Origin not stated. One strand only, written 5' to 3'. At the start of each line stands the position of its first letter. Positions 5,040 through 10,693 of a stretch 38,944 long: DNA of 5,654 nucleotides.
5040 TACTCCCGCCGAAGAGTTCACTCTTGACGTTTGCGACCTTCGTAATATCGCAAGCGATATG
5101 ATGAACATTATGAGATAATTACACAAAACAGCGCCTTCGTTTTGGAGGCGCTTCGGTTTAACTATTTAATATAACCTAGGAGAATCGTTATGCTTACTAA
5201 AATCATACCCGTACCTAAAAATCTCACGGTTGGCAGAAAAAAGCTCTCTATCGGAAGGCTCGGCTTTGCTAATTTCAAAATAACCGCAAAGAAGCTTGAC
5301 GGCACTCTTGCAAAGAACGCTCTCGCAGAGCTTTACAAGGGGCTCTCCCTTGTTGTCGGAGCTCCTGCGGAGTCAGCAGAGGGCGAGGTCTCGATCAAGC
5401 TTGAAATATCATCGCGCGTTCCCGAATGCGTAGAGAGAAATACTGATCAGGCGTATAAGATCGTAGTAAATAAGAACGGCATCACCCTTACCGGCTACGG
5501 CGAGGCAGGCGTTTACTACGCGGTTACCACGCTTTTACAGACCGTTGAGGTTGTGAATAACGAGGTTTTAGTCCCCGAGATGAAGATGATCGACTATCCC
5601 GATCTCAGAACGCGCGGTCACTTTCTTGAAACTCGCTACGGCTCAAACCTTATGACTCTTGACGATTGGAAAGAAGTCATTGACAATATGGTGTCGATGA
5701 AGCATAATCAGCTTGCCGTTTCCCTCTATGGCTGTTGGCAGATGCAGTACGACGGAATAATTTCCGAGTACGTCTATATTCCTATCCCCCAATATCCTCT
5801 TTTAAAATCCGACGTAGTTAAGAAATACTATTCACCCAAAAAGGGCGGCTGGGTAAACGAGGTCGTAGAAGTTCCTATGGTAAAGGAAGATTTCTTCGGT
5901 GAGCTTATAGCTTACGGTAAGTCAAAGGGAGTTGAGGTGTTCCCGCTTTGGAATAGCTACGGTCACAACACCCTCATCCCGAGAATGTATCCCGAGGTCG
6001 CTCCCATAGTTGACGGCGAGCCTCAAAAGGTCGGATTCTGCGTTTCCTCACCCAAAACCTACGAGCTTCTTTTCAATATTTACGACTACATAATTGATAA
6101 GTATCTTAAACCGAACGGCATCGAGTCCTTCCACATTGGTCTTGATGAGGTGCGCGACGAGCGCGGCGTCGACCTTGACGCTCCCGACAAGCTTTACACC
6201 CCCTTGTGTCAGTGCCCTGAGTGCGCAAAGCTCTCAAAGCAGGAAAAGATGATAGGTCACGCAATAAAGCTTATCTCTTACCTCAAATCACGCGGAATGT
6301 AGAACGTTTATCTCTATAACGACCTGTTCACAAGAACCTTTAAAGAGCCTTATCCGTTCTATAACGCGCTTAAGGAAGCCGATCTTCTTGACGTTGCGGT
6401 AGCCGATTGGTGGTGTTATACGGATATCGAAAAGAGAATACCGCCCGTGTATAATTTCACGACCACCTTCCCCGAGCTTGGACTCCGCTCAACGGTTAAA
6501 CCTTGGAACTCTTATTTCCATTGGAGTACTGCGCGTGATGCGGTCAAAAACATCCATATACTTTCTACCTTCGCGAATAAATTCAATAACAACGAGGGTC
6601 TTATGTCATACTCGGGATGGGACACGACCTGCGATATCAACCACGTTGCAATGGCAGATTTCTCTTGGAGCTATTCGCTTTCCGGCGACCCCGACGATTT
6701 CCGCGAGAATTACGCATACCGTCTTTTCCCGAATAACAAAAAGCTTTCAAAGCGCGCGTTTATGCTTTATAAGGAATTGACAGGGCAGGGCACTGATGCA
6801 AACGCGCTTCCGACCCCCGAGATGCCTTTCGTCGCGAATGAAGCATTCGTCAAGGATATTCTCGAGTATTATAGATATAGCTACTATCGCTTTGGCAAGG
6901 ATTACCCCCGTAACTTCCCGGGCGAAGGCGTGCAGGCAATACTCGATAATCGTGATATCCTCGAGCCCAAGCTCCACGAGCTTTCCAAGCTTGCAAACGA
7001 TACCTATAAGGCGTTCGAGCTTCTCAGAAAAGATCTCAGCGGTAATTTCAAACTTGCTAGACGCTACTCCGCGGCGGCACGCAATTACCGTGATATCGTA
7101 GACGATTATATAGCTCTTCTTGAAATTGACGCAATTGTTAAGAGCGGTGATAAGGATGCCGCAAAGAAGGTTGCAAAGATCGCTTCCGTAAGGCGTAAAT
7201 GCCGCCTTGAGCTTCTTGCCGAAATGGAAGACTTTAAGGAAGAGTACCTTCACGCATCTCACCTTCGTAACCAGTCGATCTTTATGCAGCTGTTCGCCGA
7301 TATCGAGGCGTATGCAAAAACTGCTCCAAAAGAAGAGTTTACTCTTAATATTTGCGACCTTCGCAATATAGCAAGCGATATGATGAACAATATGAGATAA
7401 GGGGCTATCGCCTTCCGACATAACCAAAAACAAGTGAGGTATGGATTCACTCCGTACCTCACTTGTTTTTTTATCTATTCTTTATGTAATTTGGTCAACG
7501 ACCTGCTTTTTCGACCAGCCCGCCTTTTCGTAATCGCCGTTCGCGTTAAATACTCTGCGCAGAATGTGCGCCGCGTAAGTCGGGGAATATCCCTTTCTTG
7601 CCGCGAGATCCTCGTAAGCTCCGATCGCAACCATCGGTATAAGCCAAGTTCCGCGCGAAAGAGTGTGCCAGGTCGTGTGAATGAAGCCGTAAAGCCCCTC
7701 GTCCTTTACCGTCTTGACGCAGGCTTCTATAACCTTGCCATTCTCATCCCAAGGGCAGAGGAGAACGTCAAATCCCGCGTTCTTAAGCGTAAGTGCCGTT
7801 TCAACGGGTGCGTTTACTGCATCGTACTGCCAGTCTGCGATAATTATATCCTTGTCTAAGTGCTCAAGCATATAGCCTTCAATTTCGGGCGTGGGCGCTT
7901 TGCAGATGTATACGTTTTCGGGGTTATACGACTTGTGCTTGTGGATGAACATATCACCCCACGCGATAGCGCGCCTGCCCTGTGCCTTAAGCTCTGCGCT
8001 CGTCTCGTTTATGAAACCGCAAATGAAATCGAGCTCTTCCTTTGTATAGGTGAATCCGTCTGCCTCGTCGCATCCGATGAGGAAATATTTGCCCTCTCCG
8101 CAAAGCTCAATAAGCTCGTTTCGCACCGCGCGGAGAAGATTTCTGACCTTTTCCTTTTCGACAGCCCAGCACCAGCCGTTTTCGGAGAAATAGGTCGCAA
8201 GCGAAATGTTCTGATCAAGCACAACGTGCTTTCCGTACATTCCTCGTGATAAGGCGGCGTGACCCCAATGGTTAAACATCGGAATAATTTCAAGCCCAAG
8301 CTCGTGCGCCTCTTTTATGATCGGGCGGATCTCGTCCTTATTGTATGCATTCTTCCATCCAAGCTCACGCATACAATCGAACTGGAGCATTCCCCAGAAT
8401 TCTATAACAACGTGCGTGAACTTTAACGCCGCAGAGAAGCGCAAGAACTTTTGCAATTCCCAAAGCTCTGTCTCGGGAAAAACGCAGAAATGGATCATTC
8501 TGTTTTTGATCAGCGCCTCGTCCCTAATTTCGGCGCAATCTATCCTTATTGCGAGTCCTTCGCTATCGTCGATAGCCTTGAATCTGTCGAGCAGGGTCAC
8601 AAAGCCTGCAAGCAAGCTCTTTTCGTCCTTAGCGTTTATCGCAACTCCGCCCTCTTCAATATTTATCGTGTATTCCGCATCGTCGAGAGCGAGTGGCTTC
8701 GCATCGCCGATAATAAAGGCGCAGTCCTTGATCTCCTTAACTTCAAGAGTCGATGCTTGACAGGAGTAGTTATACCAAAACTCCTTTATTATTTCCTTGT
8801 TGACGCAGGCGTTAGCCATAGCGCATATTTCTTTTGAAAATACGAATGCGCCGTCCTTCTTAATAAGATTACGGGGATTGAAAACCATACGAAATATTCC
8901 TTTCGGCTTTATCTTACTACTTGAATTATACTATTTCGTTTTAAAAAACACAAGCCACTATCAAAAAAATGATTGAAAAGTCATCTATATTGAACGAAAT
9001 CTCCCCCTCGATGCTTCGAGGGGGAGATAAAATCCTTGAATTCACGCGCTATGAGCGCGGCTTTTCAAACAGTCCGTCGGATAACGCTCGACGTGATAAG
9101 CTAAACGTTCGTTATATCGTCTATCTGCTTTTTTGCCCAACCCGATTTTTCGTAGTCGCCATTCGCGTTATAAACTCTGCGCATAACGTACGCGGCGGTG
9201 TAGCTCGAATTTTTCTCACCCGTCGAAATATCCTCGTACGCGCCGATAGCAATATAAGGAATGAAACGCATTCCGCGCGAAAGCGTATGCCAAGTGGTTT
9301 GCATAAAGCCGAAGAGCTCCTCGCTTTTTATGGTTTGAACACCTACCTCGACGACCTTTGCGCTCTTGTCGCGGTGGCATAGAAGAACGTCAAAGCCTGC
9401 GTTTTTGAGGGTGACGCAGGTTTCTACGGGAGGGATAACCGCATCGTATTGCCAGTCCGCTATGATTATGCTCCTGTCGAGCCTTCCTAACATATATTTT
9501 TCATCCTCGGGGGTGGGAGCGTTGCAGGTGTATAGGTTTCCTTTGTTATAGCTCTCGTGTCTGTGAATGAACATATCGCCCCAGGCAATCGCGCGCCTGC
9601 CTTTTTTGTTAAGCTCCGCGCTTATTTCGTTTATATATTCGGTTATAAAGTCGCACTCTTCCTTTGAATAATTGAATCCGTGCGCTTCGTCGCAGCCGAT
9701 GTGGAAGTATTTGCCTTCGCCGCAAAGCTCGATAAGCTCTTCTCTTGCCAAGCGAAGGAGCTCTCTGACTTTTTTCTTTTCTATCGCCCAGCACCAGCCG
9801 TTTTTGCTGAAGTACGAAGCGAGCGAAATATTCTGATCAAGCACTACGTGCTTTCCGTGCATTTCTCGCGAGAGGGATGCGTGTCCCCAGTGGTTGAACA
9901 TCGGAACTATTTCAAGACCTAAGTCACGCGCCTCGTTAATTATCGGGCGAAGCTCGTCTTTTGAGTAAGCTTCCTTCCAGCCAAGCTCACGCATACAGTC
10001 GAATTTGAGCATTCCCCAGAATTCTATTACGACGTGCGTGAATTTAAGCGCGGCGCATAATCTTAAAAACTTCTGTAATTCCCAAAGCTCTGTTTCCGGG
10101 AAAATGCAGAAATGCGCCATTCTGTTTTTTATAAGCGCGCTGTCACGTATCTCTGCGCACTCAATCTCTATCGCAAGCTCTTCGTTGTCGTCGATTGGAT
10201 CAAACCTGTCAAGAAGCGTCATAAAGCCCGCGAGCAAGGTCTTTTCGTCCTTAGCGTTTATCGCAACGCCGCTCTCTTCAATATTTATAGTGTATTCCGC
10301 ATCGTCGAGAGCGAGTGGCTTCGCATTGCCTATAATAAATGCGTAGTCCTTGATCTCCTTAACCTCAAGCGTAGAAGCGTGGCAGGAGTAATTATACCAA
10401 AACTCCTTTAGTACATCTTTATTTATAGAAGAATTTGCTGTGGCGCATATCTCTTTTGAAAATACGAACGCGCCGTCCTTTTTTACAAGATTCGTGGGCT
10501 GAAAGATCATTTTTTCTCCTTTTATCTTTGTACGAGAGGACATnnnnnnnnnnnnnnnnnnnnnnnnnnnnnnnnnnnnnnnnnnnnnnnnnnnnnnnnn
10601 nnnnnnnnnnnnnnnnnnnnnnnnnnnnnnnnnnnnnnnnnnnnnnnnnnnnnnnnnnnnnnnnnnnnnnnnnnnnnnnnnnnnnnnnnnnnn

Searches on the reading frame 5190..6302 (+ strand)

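Call 19: search_protein_families(library=pfam, proteins=[window:5190-6302:+], max_evalue=0.00001)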
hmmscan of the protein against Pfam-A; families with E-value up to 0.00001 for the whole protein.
window:5190-6302:+ (370 aa): 2 families
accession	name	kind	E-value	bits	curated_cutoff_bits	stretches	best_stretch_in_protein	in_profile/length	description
PF02838.20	Glyco_hydro_20b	-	3.2e-11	44.5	26.1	1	4-136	3-124/124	Glycosyl hydrolase family 20, domain 2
PF00728.28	Glyco_hydro_20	-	2.4e-08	34.1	22.3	1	153-354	13-191/348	Glycosyl hydrolase family 20, catalytic domain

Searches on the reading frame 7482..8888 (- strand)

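Call 19: search_protein_families(library=pfam, proteins=[window:7482-8888:-], max_evalue=0.00001)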
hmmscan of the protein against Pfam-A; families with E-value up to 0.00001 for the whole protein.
window:7482-8888:- (468 aa): 1 family
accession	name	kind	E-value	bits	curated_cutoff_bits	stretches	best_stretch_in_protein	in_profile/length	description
PF00728.28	Glyco_hydro_20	-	3.8e-09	36.8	22.3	1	180-379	73-261/348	Glycosyl hydrolase family 20, catalytic domain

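Call 23: search_protein_families(library=ncbifam, proteins=[window:7482-8888:-], max_evalue=0.01)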
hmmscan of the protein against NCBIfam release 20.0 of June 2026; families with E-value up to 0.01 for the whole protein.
window:7482-8888:- (468 aa): 0 families

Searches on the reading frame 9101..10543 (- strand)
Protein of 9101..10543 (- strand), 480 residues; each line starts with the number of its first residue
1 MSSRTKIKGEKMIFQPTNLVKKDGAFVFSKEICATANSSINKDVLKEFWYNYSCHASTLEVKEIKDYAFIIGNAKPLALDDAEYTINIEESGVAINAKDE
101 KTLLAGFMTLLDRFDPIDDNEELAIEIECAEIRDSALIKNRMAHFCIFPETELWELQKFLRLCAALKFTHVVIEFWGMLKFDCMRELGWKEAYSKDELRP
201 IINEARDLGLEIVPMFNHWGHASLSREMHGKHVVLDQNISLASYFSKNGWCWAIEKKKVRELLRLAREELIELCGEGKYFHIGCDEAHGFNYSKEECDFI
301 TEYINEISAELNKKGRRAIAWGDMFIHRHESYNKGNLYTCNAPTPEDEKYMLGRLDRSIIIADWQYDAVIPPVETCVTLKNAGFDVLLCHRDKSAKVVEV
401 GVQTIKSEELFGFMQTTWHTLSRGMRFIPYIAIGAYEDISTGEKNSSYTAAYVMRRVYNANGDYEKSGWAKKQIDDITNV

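Call 19: search_protein_families(library=pfam, proteins=[window:9101-10543:-], max_evalue=0.00001)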
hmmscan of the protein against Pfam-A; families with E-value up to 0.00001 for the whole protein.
window:9101-10543:- (480 aa): 1 family
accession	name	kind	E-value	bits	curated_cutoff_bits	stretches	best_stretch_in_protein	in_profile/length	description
PF00728.28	Glyco_hydro_20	-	1.7e-08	34.7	22.3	1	191-338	73-228/348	Glycosyl hydrolase family 20, catalytic domain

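Call 23: search_protein_families(library=ncbifam, proteins=[window:9101-10543:-], max_evalue=0.01)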
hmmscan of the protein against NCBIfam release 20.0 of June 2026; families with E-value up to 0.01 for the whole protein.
window:9101-10543:- (480 aa): 0 families
